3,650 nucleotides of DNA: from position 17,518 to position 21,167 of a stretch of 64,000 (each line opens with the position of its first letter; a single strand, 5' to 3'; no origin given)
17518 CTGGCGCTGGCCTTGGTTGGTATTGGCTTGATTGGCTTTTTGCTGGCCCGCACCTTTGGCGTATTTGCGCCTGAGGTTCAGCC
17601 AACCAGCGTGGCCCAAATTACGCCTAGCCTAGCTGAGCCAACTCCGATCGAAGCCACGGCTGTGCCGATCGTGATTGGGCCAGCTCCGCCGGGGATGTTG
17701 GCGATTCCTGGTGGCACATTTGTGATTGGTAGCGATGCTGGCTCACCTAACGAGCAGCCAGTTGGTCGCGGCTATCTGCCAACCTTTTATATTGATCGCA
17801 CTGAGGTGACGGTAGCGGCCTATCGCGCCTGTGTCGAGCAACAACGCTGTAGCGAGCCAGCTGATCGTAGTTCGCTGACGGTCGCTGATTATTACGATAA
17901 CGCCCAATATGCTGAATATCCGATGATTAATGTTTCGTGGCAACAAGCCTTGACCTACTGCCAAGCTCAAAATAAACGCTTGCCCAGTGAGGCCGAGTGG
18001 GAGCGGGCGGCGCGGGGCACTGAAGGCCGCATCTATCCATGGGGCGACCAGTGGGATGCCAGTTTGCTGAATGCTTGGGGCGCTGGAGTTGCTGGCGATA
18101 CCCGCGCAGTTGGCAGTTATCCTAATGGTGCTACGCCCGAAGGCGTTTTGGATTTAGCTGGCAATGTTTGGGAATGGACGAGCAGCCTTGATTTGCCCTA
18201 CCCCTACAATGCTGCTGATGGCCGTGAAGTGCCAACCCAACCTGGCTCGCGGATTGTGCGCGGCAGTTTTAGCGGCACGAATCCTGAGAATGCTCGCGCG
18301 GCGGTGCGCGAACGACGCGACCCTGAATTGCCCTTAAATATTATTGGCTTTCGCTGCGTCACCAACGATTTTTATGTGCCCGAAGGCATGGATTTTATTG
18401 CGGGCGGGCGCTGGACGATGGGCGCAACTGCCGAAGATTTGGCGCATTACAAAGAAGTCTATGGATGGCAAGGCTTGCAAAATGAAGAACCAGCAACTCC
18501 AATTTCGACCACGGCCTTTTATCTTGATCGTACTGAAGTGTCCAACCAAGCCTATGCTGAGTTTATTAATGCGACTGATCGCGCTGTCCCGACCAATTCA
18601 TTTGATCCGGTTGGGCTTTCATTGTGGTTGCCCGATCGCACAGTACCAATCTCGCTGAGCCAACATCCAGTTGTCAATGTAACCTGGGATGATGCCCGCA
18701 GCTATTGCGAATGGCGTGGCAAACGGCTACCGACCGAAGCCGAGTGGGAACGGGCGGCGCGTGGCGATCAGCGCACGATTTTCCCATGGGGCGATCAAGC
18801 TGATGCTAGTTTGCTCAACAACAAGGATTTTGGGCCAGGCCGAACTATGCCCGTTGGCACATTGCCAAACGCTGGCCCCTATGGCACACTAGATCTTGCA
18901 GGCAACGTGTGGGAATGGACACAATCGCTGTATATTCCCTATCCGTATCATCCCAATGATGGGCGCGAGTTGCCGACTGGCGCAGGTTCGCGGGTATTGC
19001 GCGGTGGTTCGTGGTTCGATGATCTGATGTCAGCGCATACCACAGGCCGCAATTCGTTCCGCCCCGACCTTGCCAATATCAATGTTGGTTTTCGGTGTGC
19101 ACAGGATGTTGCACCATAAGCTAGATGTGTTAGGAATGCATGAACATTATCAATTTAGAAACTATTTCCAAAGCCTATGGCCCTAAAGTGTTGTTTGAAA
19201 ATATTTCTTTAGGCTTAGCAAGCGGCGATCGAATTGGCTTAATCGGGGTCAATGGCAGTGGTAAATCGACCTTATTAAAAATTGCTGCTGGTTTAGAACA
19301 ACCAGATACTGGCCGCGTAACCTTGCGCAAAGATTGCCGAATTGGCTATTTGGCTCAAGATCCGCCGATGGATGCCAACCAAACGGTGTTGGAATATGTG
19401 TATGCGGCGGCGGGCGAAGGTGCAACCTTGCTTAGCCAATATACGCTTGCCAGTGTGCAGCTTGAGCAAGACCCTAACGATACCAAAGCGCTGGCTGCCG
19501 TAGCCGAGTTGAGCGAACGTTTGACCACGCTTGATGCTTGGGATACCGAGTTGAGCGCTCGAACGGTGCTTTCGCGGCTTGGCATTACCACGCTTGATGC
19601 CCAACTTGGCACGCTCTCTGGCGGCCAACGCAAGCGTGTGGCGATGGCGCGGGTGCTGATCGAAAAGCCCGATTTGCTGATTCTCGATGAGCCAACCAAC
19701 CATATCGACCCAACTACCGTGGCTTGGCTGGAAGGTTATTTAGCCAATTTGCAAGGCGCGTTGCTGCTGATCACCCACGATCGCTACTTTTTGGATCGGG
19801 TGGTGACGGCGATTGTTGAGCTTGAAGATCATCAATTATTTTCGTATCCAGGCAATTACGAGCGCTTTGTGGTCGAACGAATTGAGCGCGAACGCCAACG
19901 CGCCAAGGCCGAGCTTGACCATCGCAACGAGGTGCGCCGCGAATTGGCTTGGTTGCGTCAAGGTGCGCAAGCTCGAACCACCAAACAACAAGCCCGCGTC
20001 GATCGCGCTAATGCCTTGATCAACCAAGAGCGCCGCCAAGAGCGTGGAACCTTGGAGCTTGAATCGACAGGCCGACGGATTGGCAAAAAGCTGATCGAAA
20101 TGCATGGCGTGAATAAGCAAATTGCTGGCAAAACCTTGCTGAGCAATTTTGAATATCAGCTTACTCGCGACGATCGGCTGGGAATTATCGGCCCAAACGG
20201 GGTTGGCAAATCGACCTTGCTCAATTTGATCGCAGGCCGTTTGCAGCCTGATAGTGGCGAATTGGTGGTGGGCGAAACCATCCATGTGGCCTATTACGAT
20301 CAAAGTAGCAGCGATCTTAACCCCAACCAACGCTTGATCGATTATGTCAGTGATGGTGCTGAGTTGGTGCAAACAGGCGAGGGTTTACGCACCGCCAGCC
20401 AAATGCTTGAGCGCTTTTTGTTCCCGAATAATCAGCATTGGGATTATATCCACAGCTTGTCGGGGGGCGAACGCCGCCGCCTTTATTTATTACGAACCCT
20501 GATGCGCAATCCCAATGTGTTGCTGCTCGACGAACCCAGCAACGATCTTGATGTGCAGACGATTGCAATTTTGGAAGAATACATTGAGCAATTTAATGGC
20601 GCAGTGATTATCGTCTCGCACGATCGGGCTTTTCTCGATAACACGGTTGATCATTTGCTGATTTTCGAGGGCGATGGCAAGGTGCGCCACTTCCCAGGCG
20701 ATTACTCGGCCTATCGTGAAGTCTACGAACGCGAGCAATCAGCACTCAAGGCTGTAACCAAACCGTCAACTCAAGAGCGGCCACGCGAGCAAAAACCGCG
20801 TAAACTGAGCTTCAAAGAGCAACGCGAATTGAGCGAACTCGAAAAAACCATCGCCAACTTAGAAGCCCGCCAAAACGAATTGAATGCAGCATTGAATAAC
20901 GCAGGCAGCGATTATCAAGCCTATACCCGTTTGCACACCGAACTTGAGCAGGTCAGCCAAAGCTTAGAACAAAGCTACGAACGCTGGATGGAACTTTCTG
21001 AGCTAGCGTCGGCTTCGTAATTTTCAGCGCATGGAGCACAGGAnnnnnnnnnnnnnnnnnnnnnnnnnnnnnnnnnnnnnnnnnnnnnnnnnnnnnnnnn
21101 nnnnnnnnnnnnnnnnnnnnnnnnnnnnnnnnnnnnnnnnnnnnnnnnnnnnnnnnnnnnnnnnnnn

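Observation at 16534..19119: Ser/Thr kinase carrying two tandem extracytoplasmic FGE-sulfatase domains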

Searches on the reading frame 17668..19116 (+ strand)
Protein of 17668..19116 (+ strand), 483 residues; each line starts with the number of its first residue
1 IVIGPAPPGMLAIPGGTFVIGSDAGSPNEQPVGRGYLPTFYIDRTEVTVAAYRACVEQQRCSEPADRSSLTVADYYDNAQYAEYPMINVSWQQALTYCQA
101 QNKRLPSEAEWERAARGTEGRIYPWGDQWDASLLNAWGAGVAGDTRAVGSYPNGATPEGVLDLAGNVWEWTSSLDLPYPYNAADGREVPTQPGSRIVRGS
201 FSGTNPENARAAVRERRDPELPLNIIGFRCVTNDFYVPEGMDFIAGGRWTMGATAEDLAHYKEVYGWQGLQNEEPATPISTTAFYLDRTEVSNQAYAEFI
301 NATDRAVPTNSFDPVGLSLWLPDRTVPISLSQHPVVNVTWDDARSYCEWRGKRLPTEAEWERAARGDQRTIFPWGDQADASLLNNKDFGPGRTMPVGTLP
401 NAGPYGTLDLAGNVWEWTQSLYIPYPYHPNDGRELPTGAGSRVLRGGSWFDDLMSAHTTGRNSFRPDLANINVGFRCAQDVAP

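Call 6: search_solved_structures(query=window:17713-19116:+, max_evalue=0.001, show_alignments=3)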
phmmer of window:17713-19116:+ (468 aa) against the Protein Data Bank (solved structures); distinct sequences matched with E-value up to 0.001: 32.
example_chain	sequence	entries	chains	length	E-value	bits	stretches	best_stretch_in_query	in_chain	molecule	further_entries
1y4j_A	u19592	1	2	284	1.3e-26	96.7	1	317-466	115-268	Sulfatase modifying factor 2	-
2aft_X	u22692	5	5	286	2.3e-26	95.8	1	307-468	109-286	Sulfatase modifying factor 1 | Sulfatase-modifying factor 1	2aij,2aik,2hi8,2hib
31dc_A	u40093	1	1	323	2.7e-26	95.6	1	307-468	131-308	Formylglycine-generating enzyme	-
2aii_X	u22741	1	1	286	3.3e-26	95.3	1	307-468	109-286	Sulfatase modifying factor 1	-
1y1e_X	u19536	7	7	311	3.9e-26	95.1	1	307-468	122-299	C-alpha-formyglycine-generating enzyme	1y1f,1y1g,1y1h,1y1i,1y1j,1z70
2afy_X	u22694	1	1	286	4.3e-26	94.9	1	307-468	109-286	Sulfatase modifying factor 1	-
5ssy_A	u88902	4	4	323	5.2e-26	94.6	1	307-468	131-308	Formylglycine-generating enzyme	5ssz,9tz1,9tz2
5ssx_A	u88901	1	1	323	1.3e-25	93.4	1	307-468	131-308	Formylglycine-generating enzyme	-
8aru_A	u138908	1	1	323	3.4e-25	92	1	307-468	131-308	Formylglycine-generating enzyme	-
2q17_A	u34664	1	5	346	7.2e-24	87.6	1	316-466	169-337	formylglycine generating enzyme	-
6muj_A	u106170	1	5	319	1.6e-23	86.4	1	316-466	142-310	Formylglycine-generating enzyme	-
8ux5_A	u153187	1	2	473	2.8e-22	82.3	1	311-462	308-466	Selenoxide synthase OvsA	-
7ml6_A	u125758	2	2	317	4.5e-22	81.7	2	317-373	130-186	CalU17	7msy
8u41_A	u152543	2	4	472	4.7e-22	81.6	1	311-462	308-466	Selenoxide synthase OvsA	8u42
6vqp_A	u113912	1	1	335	6.9e-22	81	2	317-373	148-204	CalU17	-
2y3c_A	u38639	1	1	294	3.5e-11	45.7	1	313-463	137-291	TREPONEMA DENTICOLA VARIABLE PROTEIN 1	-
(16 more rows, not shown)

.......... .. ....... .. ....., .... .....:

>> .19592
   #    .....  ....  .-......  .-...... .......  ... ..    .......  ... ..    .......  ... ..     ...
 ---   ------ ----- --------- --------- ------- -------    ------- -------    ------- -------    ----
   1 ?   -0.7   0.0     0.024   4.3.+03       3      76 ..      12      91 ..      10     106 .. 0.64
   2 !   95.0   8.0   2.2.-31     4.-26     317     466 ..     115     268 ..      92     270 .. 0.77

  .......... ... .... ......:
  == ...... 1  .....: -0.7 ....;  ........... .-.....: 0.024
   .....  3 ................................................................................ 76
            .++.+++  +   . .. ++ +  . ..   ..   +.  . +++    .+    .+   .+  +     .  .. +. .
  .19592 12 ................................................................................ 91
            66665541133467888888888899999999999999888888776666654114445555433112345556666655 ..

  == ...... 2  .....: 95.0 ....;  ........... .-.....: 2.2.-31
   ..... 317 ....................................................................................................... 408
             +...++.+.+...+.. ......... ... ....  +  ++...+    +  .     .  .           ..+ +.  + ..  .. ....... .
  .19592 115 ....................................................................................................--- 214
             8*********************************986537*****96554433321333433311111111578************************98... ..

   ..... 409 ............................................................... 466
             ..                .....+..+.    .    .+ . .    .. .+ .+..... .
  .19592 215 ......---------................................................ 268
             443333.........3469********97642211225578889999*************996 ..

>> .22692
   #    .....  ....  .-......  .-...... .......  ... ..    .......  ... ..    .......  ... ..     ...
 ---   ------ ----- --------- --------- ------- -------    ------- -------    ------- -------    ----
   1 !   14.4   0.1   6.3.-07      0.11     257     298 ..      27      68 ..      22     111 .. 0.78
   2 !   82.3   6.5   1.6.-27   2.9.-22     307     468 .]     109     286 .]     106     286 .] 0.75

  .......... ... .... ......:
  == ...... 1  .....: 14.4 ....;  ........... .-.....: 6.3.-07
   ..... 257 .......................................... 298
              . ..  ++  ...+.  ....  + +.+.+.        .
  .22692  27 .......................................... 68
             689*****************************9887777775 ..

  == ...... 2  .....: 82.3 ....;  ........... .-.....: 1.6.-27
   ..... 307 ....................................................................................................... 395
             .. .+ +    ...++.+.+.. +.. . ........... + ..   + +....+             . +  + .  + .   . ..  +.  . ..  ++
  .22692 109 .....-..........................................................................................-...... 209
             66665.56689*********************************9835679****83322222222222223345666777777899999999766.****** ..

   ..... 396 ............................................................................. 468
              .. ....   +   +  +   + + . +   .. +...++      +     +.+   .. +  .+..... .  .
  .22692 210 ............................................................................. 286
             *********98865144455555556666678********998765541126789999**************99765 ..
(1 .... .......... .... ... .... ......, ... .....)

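Call 27: predict_structure(alignment_id=A1)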
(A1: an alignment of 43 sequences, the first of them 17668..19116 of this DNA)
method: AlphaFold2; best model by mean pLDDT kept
length: 483 residues; sequences in the alignment: 43
mean_pLDDT: 93.0   pTM: 0.85
mean pLDDT of the five models: 93.0, 91.6, 90.9, 88.8, 81.8
residues with pLDDT >= 90: 388; 70-90: 88; 50-70: 6; < 50: 1
segments of 3 or more residues with pLDDT < 50: none
pLDDT, mean of each block of 10 residues (from residue 1): 86 94 89 92 98 98 96 96 98 98 96 94 95 78 83 95 94 86 82 92 84 94 96 95 95 94 93 91 97 98 95 88 93 98 98 97 94 95 89 93 95 96 89 89 96 94 96 97 80
secondary structure, 60 per line:
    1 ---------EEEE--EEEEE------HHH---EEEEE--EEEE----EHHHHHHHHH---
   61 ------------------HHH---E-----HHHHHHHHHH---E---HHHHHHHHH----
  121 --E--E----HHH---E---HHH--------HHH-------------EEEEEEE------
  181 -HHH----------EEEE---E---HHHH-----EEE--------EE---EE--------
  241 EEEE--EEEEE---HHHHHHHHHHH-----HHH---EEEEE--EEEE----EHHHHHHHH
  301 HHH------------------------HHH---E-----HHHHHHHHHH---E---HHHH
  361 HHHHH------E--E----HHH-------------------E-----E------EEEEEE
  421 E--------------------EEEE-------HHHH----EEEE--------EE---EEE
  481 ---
elements in order: E10-13 E16-20 E33-37 E40-43 H49-57 H91-100 H108-116 E168-174 E195-198 H206-209 E215-217 E241-244 E247-251 H255-265 E277-281 E284-287 H293-303 H340-349 H357-365 E415-421 E442-445 H453-456 E461-464 E478-480

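Call 30: fold_search(model_id=the predicted structure, library=pdb)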
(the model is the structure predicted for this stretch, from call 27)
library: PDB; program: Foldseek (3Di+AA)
matches with E <= 10: 190; with E <= 0.001: 88
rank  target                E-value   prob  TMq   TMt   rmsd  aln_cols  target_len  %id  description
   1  6vqp_A                2.0e-23  1.00  0.44  0.72   4.7       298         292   28  Structure of CalU17 from the Calicheamicin Biosynthesis Pathway of Micromonospora echinospora (released 2021-02-17)
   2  6xtp_A                1.8e-20  1.00  0.41  0.64   7.2       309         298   29  Crystal structure reveals non-coordinative binding of O2 to the copper center of the formylglycine-generating enzyme - (released 2021-01-27)
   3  6xtq_A                2.6e-20  1.00  0.41  0.63   6.6       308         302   29  Crystal structure reveals non-coordinative binding of O2 to the copper center of the formylglycine-generating enzyme - (released 2021-01-27)
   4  5nyy                  3.1e-20  1.00  0.43  0.71   4.5       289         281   29  Formylglycine generating enzyme from T. curvata in complex with Cd(II) (released 2017-06-07)
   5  1z70_X                3.1e-20  1.00  0.40  0.69   5.6       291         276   28  1.15A resolution structure of the formylglycine generating enzyme FGE (released 2005-07-22)
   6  2q17_C                3.1e-20  1.00  0.40  0.65   5.4       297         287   30  Formylglycine Generating Enzyme from Streptomyces coelicolor (released 2008-04-01)
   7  2aft_X                3.4e-20  1.00  0.40  0.68   5.6       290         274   29  Formylglycine generating enzyme C336S mutant (released 2005-12-13)
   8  2q17_A                3.7e-20  1.00  0.41  0.67   4.4       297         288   29  Formylglycine Generating Enzyme from Streptomyces coelicolor (released 2008-04-01)
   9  2q17_D                3.7e-20  1.00  0.41  0.67   4.3       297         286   29  Formylglycine Generating Enzyme from Streptomyces coelicolor (released 2008-04-01)
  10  1y1j_X                3.9e-20  1.00  0.41  0.69   5.3       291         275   30  human formylglycine generating enzyme, sulfonic acid/desulfurated form (released 2005-05-31)
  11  2aii_X                4.1e-20  1.00  0.41  0.70   5.1       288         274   30  wild-type Formylglycine generating enzyme reacted with iodoacetamide (released 2005-12-13)
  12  6s07_A                4.1e-20  1.00  0.39  0.61   7.4       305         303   29  Structure of formylglycine-generating enzyme at 1.04 A in complex with copper and substrate reveals an acidic pocket f (released 2019-06-26)
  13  1y1g_X                5.2e-20  1.00  0.41  0.70   4.7       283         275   31  Human formylglycine generating enzyme, double sulfonic acid form (released 2005-05-31)
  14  1y1h_X                5.8e-20  1.00  0.40  0.68   5.5       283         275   29  human formylglycine generating enzyme, oxidised Cys refined as hydroperoxide (released 2005-05-31)
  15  1y1e                  6.2e-20  1.00  0.41  0.71   5.1       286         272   30  human formylglycine generating enzyme (released 2005-05-31)
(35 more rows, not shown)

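Call 49: search_protein_representatives(protein=window:17668-19116:+)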
Query: 483 residues. Proteins with E-value up to 0.001 (for the whole library): 166962; up to 1e-10: 82723; up to 1e-30: 9355. The best 150 are listed.
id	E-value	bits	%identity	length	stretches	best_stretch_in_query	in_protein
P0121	2.9e-189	646.5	38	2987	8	9-242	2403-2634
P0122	1.4e-184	631.1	59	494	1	5-481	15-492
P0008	1.4e-166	571.7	54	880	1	4-481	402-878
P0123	7.8e-156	536.2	42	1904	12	331-481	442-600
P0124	9.2e-138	476.6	43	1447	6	7-234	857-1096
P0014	1.1e-135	469.7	50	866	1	7-478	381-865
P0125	3.9e-126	438.2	44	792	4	10-234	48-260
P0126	1.7e-125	436.1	45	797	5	10-232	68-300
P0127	4.8e-119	414.8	39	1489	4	8-232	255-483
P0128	1.6e-118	413.2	48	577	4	10-174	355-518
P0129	5.0e-115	401.6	47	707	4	3-211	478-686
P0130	6.0e-115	401.3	38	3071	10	271-478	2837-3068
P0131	5.5e-114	398.2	40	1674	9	5-231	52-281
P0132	5.4e-108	378.4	39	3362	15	331-479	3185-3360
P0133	4.2e-107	375.5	43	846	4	3-231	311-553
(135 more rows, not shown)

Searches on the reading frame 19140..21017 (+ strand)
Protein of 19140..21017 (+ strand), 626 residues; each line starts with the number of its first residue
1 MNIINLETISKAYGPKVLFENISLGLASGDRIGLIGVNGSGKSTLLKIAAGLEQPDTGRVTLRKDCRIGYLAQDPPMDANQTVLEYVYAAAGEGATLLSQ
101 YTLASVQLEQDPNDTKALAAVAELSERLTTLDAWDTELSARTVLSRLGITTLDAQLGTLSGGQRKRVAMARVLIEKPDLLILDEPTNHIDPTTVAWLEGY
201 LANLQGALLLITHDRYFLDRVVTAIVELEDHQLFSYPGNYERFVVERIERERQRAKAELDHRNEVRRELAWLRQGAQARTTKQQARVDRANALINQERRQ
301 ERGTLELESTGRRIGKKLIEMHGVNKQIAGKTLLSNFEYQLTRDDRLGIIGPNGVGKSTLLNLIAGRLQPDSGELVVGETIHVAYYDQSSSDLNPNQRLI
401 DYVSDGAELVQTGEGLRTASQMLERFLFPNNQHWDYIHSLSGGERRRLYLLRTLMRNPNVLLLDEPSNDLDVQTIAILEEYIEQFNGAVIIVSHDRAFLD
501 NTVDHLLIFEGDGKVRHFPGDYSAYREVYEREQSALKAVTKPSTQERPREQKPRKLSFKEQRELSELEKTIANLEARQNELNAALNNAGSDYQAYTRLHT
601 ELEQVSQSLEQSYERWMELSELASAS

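Call 21: search_protein_families(library=pfam, proteins=[window:19140-21017:+], max_evalue=0.00001)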
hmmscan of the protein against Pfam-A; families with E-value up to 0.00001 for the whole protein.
window:19140-21017:+ (626 aa): 8 families
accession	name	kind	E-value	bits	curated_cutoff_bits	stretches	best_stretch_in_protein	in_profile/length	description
PF00005.33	ABC_tran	-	7.4e-53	179.3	25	2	20-187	2-137/137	ABC transporter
PF16326.10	ABC_tran_CTD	-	9.5e-20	71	32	1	555-621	1-69/69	ABC transporter C-terminal domain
PF13304.12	AAA_21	-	3.9e-18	67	27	0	423-499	221-303/304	AAA domain, putative AbiEii toxin, Type IV TA system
PF12848.13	ABC_tran_Xtn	-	1.6e-09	38.2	25.9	1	226-299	1-76/85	ABC transporter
PF02463.25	SMC_N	-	2.5e-09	37.3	40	0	439-506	136-209/220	RecF/RecN/SMC N terminal domain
PF13555.12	AAA_29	-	7.5e-07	29.2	27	0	340-362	18-40/61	P-loop containing region of AAA domain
PF03308.22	MeaB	-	2.7e-06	27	23.1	0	318-368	7-57/273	Methylmalonyl Co-A mutase-associated GTPase MeaB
PF01926.29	MMR_HSR1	-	8.3e-06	26.3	21.9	0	347-389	2-42/113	50S ribosome-binding GTPase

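Call 48: search_protein_families(library=padloc, proteins=[window:19140-21017:+], max_evalue=0.001)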
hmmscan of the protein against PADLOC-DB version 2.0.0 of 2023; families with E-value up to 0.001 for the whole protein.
window:19140-21017:+ (626 aa): 28 families (the best 25 are shown)
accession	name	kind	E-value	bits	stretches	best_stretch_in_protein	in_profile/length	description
PDLC04135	mad3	-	7.5e-52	175.1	4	400-530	223-361/374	mads_3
PDLC02980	AriA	-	7.3e-19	66.8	2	407-500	220-304/304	-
PDLC04140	mad8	-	1.2e-18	65.8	2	16-216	14-235/314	mads_8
PDLC04164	AriA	-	2e-12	45.3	1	431-496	163-233/253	-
PDLC02335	AbiLi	-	4e-11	40.6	1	33-228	80-243/326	AbiLi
PDLC04892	PDC-S06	-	9e-09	32.2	0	455-501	634-680/843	-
PDLC02914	ATPase-Toprim_I-B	-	3.6e-08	31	0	339-364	20-45/443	-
PDLC00303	PtuA1|PtuA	-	6.7e-08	30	0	349-386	17-55/386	AAA ATPase domain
PDLC00281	PtuA1|PtuA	-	1.9e-07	28.6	0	350-375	43-68/448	AAA ATPase domain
PDLC04213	HEC-02A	-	1e-06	26.6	0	19-59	14-53/337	-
PDLC04180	HEC-01A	-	2.8e-06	24.8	0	437-502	252-324/382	-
PDLC04541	PDC-M25A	-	3.2e-06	24.5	0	34-49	26-41/380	-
PDLC04182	HEC-01A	-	3.7e-06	24.2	0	349-364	36-51/406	-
PDLC00062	GajA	-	4.6e-06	23.3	0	179-221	305-347/639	AAA ATPase domain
PDLC03878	NsnB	-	8.5e-06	23.8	0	34-56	26-48/345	-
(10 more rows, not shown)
